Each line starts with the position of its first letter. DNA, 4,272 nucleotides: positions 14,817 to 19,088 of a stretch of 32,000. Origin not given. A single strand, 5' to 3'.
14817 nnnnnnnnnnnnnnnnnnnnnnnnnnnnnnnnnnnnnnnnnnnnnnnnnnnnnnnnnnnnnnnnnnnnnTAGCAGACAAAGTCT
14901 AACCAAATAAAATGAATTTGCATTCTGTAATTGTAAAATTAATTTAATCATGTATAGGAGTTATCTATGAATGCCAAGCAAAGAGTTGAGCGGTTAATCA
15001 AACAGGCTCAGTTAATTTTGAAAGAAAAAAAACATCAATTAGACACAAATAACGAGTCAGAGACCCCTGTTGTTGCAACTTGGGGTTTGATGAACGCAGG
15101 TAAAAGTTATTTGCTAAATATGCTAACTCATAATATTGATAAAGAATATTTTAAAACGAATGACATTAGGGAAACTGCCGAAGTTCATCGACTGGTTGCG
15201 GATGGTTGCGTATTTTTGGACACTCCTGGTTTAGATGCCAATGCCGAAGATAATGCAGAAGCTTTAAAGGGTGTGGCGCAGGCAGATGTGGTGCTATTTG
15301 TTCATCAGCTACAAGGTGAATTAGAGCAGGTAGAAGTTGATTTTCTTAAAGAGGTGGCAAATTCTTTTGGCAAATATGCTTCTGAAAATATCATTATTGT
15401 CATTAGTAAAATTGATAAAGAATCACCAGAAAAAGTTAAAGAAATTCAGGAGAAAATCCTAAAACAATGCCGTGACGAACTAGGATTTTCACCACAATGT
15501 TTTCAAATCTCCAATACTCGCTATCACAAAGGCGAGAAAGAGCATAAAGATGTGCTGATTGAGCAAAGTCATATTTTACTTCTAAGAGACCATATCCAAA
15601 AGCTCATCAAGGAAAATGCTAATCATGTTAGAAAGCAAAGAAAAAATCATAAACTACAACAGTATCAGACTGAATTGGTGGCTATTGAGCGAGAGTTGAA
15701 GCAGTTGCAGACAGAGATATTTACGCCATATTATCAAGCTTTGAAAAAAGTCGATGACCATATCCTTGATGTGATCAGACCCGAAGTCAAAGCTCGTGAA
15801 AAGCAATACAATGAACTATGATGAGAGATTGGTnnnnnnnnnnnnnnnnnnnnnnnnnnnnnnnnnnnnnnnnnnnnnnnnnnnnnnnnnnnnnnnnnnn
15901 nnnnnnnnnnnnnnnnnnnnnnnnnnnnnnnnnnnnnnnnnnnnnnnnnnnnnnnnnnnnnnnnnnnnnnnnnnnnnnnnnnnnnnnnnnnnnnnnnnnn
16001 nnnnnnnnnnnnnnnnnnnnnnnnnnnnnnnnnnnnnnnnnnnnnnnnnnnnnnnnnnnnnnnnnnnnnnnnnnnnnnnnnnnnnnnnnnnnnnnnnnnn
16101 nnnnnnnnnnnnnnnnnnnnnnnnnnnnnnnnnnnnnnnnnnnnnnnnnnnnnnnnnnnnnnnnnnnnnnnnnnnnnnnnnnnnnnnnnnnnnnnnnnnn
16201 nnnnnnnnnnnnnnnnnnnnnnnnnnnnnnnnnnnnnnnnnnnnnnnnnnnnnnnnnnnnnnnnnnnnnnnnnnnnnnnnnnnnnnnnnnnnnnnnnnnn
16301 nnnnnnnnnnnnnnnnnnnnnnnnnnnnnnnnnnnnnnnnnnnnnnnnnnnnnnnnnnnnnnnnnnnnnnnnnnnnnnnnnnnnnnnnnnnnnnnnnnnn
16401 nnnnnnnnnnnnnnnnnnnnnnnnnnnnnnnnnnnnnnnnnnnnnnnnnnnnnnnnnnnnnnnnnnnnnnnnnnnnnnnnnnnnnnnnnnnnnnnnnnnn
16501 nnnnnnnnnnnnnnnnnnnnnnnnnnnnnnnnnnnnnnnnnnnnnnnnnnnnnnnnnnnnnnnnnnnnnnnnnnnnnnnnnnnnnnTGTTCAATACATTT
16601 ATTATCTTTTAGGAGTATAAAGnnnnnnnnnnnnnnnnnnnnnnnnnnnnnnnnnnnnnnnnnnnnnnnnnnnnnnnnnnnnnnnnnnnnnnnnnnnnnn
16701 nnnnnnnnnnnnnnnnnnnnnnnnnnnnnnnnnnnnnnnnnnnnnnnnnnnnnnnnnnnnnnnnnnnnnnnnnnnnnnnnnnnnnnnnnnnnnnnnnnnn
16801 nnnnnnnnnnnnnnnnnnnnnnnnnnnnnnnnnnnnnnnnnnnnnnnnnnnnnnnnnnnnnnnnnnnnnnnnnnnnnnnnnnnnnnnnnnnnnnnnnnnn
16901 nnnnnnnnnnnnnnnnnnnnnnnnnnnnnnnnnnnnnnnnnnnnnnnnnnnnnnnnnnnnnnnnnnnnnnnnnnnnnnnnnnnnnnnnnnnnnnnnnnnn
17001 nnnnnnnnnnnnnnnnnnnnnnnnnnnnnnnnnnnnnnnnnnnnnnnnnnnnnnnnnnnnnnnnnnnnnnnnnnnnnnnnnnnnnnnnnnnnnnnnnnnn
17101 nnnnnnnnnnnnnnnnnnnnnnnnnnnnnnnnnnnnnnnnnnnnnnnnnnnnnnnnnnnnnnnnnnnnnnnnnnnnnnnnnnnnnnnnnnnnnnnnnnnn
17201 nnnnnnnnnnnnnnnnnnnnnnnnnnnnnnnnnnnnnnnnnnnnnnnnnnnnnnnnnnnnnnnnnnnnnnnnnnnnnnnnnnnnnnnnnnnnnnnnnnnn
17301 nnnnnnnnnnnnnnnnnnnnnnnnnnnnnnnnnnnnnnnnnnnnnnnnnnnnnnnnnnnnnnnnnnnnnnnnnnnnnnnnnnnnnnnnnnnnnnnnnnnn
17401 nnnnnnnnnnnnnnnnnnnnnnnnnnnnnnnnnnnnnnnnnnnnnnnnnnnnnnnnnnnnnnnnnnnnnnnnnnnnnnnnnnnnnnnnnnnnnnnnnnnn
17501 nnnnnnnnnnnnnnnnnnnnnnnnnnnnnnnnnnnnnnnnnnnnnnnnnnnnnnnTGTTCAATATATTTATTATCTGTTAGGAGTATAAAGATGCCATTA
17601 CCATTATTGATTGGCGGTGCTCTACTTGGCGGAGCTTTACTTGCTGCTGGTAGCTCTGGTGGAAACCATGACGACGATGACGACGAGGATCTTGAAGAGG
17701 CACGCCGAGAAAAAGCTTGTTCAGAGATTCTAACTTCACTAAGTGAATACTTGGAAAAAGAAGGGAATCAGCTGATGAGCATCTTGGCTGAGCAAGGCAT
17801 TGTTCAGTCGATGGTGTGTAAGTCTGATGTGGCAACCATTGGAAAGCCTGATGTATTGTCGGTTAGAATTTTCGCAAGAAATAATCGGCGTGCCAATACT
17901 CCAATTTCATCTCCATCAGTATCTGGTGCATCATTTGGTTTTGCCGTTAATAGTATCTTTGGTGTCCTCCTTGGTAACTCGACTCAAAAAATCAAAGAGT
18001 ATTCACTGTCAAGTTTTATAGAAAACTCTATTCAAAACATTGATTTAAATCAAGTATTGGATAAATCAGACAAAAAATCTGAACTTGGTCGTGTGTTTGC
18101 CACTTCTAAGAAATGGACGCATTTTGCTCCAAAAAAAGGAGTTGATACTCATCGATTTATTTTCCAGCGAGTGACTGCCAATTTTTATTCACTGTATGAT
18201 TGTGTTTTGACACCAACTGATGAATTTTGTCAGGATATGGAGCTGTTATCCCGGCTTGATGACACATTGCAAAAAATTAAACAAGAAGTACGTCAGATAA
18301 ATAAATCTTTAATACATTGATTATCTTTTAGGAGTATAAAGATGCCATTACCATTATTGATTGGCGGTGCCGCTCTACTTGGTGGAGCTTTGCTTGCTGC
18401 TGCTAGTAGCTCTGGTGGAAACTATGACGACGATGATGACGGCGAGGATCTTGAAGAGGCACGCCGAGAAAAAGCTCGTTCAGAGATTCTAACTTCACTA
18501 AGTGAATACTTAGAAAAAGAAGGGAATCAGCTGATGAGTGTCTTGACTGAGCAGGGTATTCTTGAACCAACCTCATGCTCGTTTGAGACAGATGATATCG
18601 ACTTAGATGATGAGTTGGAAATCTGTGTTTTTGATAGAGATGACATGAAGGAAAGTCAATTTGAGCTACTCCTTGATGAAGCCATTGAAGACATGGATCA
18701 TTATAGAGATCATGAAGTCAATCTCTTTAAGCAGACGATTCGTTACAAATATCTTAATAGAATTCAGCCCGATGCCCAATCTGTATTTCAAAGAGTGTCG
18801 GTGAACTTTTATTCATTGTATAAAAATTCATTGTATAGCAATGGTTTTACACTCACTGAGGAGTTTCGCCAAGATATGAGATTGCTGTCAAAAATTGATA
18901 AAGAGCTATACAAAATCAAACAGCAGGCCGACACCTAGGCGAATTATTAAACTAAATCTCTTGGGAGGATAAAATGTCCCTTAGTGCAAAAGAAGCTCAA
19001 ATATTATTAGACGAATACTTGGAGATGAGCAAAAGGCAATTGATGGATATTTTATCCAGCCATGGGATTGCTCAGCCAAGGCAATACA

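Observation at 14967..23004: Three-GTPase dynamin-like operon with an embedded five-gene paralog array: an Eleos/LeoABC-like core plus an accessory family I cannot place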

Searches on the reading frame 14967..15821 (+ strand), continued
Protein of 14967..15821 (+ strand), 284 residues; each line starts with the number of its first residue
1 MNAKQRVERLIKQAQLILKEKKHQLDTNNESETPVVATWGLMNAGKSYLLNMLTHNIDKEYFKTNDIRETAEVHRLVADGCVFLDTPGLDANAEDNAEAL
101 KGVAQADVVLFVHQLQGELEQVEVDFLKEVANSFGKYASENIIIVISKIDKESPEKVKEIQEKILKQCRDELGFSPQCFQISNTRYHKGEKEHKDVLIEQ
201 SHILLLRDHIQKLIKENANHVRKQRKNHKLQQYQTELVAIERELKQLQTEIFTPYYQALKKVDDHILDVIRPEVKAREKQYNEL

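Call 82: search_protein_families(library=pfam, proteins=[L008:3147-4019:-, L008:4032-7211:-, L008:7528-8526:+, L008:15825-17648:-, L008:18163-19287:+, L010:5023-6036:-, L010:6819-8309:-, L010:8345-9019:-, L010:15258-15995:-, L010:16722-17468:-], max_evalue=0.00001)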
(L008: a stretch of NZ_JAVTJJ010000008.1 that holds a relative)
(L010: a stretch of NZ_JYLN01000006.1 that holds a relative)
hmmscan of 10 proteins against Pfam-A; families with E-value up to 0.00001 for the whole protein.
L008:3147-4019:- (290 aa): 1 family
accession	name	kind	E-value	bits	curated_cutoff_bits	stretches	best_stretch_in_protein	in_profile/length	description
PF00892.27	EamA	-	9.8e-26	91.1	28.2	2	10-138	8-134/135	EamA-like transporter family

L008:4032-7211:- (1059 aa): 3 families
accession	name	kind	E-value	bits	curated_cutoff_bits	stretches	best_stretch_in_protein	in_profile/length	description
PF00912.28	Transgly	-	4e-45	153.8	27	1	329-505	3-177/178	Transglycosylase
PF06832.18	BiPBP_C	-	1.9e-19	69.8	26.8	1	963-1043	7-87/90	Penicillin-Binding Protein C-terminus Family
PF00905.27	Transpeptidase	-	2.2e-12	47.2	22.1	1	604-859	1-282/299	Penicillin binding protein transpeptidase domain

L008:7528-8526:+ (332 aa): 0 families

L008:15825-17648:- (607 aa): 3 families
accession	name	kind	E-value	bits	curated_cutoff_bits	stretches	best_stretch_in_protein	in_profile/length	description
PF00015.26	MCPsignal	-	7.6e-54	182.6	34.6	1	336-491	2-171/172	Methyl-accepting chemotaxis protein (MCP) signalling domain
PF05227.19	CHASE3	-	2.7e-30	105.5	28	1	51-190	2-136/138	CHASE3 domain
PF00672.30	HAMP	-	5e-12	46.4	25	1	221-267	1-47/53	HAMP domain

L008:18163-19287:+ (374 aa): 0 families

L010:5023-6036:- (337 aa): 1 family
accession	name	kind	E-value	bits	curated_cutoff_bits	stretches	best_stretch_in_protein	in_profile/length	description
PF14022.11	DUF4238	-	3.3e-19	69.8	27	1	16-312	1-279/281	Protein of unknown function (DUF4238)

L010:6819-8309:- (496 aa): 0 families

L010:8345-9019:- (224 aa): 0 families

L010:15258-15995:- (245 aa): 0 families

L010:16722-17468:- (248 aa): 0 families

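Call 83: search_protein_families(library=pfam, proteins=[L011:6809-7831:+, L011:8287-9741:+, L011:16822-18723:+, L012:4362-7727:+, L012:7708-8310:+, L012:8267-9208:+, L012:15051-16178:+, L013:7431-8159:+, L013:8201-9250:+, L013:14993-16681:+], max_evalue=0.00001)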
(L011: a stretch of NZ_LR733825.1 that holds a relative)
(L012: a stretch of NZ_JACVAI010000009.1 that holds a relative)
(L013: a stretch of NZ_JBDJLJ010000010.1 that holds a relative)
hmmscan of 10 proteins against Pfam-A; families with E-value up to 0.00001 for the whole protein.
L011:6809-7831:+ (340 aa): 2 families
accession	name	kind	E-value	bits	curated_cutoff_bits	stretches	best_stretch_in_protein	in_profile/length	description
PF13280.12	WYL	-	4.1e-14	52.8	21.8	1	159-224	4-69/70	WYL domain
PF25583.1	WCX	-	5.6e-10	39.9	23.9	1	255-327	3-71/76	WCX domain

L011:8287-9741:+ (484 aa): 2 families
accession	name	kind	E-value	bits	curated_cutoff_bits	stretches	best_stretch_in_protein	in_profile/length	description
PF05277.18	DUF726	-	6.1e-12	45.6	22.6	1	96-236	193-339/343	Protein of unknown function (DUF726)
PF05990.18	DUF900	-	3.9e-08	33.5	20.5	1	21-194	22-165/232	Alpha/beta hydrolase of unknown function (DUF900)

L011:16822-18723:+ (633 aa): 0 families

L012:4362-7727:+ (1121 aa): 6 families
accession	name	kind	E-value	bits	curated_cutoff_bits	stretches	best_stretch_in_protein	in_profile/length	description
PF13482.12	RNase_H_2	-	9.6e-34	117.1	22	1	321-497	1-164/165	RNase_H superfamily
PF13087.12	AAA_12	-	5.4e-30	104.9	27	1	908-1087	15-193/195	AAA domain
PF13086.12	AAA_11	-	6.5e-12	46.2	27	0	718-777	8-72/257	AAA domain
PF13604.12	AAA_30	-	1.2e-08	35.3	27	1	722-880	12-130/191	AAA domain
PF13245.12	AAA_19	-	5.5e-08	33.5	25.1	1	724-878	5-129/134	AAA domain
PF01443.25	Viral_helicase1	-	9.2e-06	26.1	21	0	840-880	56-99/228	Viral superfamily 1 RNA helicase core domain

L012:7708-8310:+ (200 aa): 5 families
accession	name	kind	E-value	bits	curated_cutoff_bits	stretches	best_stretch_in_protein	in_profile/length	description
PF13637.12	Ank_4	-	3.6e-11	43.5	22.7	0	98-140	7-49/50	Ankyrin repeats (many copies)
PF12796.13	Ank_2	-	6.2e-11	43.2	27.3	1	94-183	3-85/90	Ankyrin repeats (3 copies)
PF13606.12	Ank_3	-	8.8e-08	32.2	22.3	0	121-147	2-24/30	Ankyrin repeat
PF00023.36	Ank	-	1.6e-07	31.6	21.1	0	121-155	2-32/33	Ankyrin repeat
PF13857.12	Ank_5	-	3.2e-07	31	27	0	113-165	8-56/56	Ankyrin repeats (many copies)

L012:8267-9208:+ (313 aa): 0 families

L012:15051-16178:+ (375 aa): 4 families
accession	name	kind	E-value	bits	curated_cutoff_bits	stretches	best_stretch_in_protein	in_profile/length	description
PF01926.29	MMR_HSR1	-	2.5e-10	40.9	21.9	1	28-148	2-113/113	50S ribosome-binding GTPase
PF05128.17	DUF697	-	2e-06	28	27.7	1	227-352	15-143/162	Domain of unknown function (DUF697)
PF00735.24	Septin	-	5.5e-06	26.3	26.2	0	25-82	4-61/280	Septin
PF13191.12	AAA_16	-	7.4e-06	27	32.6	0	6-66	6-63/167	AAA ATPase domain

L013:7431-8159:+ (242 aa): 0 families

L013:8201-9250:+ (349 aa): 2 families
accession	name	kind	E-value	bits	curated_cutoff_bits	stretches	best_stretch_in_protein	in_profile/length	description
PF13280.12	WYL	-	1.5e-12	47.7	21.8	1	167-234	2-68/70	WYL domain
PF25583.1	WCX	-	1.1e-10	42.1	23.9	1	267-342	3-76/76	WCX domain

L013:14993-16681:+ (562 aa): 2 families
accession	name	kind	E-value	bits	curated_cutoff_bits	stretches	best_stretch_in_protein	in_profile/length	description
PF13538.12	UvrD_C_2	-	4.7e-12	46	27.4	1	501-549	2-52/52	UvrD-like helicase C-terminal domain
PF13245.12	AAA_19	-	1.5e-07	32.1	25.1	1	240-375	14-131/134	AAA domain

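Call 88: find_related_loci(query=A2, collection=viral_contigs, flank=8000)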
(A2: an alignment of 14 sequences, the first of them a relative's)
Query A2 (284 aa) in viral_contigs; peptide patterns used: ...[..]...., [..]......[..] (x = any residue, [..] = any of these).
96 stretches matched a pattern, but none encodes a relative of the query by tblastn (E <= 1e-3).

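Call 93: search_protein_families(library=padloc, proteins=[L001:10848-11339:+, L005:10762-11295:+, L010:10882-11475:+, L034:8770-9228:+, L035:1310-1978:+, L034:7896-8759:+, L001:14950-15213:+], max_evalue=0.01)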
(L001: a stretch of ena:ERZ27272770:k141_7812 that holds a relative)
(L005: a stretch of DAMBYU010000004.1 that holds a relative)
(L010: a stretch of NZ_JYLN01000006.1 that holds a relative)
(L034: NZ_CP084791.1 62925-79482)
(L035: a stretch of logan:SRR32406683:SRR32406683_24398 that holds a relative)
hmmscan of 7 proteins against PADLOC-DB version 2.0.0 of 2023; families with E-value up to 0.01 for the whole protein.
L001:10848-11339:+ (163 aa): 0 families

L005:10762-11295:+ (177 aa): 0 families

L010:10882-11475:+ (197 aa): 1 family
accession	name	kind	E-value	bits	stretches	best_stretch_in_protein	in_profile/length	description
PDLC01142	Unk_03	-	0.0018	16.5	1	5-55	3-55/186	"Alpha helical protein with coiled-coil region and maybe secreted or membrane (1 TM domain at N-terminus, but a weak TMH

L034:8770-9228:+ (152 aa): 0 families

L035:1310-1978:+ (222 aa): 0 families

L034:7896-8759:+ (287 aa): 3 families
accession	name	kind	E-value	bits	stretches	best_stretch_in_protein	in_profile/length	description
PDLC03839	LeoA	-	3.1e-23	80.7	1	23-279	48-322/559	-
PDLC03841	LeoBC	-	3.6e-14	50.8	1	33-123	77-171/601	-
PDLC01515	Csx3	-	0.0034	15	1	30-63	3-36/183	"CAS-I,CAS-III; associated"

L001:14950-15213:+ (87 aa): 0 families

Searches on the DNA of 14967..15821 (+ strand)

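Call 55: search_dna_similar(query=L006:9917-13142:+, collection=ecoli_genomes, mode=distant, max_rows=10)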
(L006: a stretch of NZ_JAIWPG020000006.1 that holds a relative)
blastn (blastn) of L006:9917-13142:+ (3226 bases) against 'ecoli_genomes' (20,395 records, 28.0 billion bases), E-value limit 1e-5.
No match.

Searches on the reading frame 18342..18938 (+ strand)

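Call 3: search_protein_families(library=pfam, proteins=[window:18342-18938:+], max_evalue=0.01)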
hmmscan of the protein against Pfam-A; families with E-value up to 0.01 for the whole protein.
window:18342-18938:+ (198 aa): 1 family
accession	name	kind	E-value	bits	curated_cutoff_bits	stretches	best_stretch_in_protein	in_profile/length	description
PF24488.1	DUF7584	-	0.0026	18.1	27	1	90-163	17-91/109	Domain of unknown function (DUF7584)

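Call 4: search_protein_families(library=padloc, proteins=[window:18342-18938:+], max_evalue=0.01)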
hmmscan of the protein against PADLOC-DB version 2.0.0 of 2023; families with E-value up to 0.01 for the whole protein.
window:18342-18938:+ (198 aa): 1 family
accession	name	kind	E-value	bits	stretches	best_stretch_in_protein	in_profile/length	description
PDLC00610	ZorB1|ZorB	-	0.00033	18.3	1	40-91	57-108/254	MotB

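Call 6: search_protein_families(library=ncbifam, proteins=[window:18342-18938:+], max_evalue=0.01)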
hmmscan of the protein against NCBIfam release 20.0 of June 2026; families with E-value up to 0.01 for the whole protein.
window:18342-18938:+ (198 aa): 0 families
